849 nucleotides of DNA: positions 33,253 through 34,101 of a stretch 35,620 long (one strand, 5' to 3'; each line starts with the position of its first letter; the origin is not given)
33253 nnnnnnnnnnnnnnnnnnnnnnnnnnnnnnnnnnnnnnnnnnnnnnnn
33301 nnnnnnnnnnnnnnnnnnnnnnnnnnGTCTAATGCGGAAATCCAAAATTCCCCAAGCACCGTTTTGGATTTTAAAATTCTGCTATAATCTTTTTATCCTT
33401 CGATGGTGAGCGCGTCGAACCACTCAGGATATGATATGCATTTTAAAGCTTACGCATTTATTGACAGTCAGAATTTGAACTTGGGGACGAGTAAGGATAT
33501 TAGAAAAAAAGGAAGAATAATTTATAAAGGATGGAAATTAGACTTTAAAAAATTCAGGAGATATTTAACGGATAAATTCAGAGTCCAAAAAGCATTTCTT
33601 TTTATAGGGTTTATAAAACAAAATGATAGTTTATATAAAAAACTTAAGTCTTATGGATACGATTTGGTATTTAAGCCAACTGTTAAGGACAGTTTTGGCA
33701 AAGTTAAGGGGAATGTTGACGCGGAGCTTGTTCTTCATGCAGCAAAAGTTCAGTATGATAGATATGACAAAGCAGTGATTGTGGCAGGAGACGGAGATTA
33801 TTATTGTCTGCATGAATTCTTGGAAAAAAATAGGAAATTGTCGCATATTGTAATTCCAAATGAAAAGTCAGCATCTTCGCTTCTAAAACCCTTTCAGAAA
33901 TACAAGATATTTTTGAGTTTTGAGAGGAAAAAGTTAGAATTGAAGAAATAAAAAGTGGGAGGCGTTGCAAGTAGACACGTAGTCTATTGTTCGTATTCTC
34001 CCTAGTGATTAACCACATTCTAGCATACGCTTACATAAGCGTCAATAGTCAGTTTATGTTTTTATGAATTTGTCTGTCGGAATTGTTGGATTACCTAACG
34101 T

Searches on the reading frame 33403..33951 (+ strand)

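Call 59: search_protein_families(library=pfam, proteins=[window:33403-33951:+], max_evalue=0.01)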
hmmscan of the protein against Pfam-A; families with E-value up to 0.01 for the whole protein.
window:33403-33951:+ (182 aa): 1 family
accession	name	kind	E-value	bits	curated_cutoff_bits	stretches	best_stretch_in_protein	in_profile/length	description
PF01936.24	NYN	-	6.6e-14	53.1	24.2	1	18-161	4-135/145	NYN domain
